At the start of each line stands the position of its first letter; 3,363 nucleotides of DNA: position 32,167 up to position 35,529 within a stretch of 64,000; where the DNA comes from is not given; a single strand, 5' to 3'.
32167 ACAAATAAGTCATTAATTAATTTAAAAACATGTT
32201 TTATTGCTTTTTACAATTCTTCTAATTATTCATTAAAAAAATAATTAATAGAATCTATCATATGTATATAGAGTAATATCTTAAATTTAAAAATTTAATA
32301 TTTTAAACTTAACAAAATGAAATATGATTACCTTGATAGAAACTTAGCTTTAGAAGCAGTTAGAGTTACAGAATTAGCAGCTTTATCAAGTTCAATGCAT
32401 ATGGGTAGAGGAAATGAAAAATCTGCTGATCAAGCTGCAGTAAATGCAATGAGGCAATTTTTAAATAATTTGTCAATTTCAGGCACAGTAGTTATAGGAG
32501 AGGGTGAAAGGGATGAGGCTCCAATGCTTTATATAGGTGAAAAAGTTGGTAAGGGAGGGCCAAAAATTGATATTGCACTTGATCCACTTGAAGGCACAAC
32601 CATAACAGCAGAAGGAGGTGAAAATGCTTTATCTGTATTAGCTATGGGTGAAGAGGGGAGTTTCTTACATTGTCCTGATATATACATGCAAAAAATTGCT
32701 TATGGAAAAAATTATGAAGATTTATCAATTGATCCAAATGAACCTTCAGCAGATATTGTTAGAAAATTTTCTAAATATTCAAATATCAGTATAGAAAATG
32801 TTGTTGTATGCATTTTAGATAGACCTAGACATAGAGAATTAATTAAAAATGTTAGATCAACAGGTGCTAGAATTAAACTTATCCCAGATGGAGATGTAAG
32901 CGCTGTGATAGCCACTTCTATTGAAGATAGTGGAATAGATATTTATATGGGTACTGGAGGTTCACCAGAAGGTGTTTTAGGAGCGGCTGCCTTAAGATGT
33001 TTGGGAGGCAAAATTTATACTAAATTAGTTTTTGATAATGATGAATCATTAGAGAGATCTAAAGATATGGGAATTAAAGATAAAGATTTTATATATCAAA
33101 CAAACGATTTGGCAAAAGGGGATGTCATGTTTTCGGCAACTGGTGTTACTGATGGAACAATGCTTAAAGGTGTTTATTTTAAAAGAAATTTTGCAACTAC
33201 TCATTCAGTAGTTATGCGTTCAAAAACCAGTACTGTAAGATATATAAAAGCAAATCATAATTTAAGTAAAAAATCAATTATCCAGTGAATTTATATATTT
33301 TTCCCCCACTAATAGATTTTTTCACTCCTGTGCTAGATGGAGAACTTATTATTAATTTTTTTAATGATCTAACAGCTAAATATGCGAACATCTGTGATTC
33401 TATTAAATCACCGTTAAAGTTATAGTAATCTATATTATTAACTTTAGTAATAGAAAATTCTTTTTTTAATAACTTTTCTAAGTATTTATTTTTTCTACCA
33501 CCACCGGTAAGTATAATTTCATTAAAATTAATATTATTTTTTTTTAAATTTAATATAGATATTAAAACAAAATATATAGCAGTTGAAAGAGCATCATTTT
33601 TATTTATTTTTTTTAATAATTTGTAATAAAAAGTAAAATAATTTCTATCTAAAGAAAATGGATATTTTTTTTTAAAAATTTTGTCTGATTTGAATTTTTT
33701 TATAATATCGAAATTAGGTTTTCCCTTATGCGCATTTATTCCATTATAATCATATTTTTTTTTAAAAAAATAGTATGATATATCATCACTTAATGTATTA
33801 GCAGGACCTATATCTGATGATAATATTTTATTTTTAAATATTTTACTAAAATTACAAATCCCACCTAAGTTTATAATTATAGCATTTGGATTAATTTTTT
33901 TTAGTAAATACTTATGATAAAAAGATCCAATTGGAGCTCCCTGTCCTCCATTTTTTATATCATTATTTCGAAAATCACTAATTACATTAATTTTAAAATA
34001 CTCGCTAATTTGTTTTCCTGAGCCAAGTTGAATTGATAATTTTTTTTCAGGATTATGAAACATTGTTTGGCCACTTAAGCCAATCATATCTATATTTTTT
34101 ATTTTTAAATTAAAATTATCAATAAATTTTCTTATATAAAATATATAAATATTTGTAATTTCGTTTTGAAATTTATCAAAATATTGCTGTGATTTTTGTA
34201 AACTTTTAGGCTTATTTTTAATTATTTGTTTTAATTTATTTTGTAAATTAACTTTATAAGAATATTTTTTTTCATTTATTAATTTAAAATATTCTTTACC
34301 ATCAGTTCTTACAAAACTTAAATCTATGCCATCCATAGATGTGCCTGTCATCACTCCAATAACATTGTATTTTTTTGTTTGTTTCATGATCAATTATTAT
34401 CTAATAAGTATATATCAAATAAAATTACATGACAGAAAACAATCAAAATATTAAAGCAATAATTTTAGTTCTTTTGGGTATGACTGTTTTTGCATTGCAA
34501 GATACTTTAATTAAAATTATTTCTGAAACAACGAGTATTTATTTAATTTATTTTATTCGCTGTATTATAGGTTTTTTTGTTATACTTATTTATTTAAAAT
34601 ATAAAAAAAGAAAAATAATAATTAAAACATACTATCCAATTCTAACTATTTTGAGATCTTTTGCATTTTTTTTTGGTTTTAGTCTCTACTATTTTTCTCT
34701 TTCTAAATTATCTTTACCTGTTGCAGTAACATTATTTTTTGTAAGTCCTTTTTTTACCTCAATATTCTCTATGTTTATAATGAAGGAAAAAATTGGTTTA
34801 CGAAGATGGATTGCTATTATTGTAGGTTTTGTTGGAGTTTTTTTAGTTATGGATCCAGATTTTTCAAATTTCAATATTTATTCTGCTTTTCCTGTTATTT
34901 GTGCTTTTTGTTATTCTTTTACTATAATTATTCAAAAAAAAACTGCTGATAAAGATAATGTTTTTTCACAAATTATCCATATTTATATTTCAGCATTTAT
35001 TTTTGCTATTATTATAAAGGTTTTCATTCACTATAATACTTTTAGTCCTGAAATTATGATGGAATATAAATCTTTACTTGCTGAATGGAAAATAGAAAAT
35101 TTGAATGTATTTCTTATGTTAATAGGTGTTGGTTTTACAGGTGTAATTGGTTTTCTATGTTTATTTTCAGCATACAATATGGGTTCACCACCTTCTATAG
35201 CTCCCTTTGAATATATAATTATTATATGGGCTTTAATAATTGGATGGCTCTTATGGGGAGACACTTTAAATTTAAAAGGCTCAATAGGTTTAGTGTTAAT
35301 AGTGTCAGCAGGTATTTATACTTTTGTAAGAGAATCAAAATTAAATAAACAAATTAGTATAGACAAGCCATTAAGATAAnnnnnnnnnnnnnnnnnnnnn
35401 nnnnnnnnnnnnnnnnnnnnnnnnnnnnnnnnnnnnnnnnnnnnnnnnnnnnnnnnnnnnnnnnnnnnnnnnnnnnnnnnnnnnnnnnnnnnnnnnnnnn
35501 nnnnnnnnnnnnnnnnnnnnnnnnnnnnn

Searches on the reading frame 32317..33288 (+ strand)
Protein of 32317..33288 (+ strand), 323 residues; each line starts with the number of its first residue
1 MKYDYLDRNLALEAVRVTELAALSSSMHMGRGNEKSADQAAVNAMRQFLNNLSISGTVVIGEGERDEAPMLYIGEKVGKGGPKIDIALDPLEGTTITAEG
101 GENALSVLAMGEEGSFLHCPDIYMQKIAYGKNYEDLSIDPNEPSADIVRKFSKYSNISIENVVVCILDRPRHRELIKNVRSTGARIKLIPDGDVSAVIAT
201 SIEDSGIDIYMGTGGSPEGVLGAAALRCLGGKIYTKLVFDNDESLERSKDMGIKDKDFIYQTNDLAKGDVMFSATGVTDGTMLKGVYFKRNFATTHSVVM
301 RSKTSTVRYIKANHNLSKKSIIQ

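Call 27: search_protein_families(library=pfam, proteins=[window:32317-33288:+])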
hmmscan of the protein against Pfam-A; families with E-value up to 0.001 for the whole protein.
window:32317-33288:+ (323 aa): 1 family
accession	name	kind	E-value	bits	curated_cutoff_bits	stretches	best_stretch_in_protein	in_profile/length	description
PF03320.18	FBPase_glpX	-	2.8e-130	434.2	27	1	8-314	1-307/307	Bacterial fructose-1,6-bisphosphatase, glpX-encoded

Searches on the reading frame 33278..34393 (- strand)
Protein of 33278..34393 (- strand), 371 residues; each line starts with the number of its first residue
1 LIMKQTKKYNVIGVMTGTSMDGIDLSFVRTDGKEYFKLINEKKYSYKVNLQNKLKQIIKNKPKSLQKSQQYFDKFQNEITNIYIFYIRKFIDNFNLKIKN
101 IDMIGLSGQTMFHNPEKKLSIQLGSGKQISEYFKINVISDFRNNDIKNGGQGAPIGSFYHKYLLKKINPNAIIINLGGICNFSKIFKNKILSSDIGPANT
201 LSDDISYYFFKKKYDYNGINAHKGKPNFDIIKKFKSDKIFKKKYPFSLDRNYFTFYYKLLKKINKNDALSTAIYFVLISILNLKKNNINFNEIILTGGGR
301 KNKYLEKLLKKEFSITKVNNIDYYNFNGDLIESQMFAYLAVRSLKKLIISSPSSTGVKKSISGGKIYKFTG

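Call 27: search_protein_families(library=pfam, proteins=[window:33278-34393:-])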
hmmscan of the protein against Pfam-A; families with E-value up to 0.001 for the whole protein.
window:33278-34393:- (371 aa): 1 family
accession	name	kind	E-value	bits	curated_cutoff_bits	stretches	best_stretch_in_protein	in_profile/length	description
PF03702.20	AnmK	-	2.1e-65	221.6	24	1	11-367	3-365/367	Anhydro-N-acetylmuramic acid kinase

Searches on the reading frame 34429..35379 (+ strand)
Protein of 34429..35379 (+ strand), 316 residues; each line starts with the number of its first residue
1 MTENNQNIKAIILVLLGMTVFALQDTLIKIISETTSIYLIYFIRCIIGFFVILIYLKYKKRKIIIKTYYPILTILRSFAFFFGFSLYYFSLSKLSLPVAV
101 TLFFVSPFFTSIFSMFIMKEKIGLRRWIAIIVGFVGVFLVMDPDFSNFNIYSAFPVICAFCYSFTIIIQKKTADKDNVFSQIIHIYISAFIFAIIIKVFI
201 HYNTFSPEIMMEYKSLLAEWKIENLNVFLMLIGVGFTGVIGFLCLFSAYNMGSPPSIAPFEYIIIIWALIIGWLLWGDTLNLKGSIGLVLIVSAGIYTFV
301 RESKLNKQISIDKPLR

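Call 27: search_protein_families(library=pfam, proteins=[window:34429-35379:+])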
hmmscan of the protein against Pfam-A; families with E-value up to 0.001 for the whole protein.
window:34429-35379:+ (316 aa): 2 families
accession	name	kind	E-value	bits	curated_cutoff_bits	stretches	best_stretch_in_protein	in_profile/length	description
PF00892.27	EamA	-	8.3e-31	107.5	28.2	2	9-141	2-134/135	EamA-like transporter family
PF03151.22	TPT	-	3.1e-05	24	30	1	43-233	37-225/291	Triose-phosphate Transporter family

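Call 46: search_protein_families(library=ncbifam, proteins=[window:34429-35379:+], max_evalue=0.01)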
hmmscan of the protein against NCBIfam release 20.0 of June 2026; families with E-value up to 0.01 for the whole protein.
window:34429-35379:+ (316 aa): 4 families
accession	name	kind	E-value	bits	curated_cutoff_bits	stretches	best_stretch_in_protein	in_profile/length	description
TIGR00950.1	2A78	equivalog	1.9e-15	57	230.2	1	29-294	9-262/264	carboxylate/amino acid/amine transporter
NF050091.1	ArAmAcExpYddG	equivalog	9.1e-05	22.1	300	1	20-212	16-210/285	aromatic amino acid exporter YddG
NF008676.0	PRK11689.1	equivalog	0.0025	17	194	1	6-139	155-286/297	aromatic amino acid DMT transporter YddG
NF008432.0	PRK11272.1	equivalog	0.0044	16.3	270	0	93-296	95-283/294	drug/metabolite exporter YedA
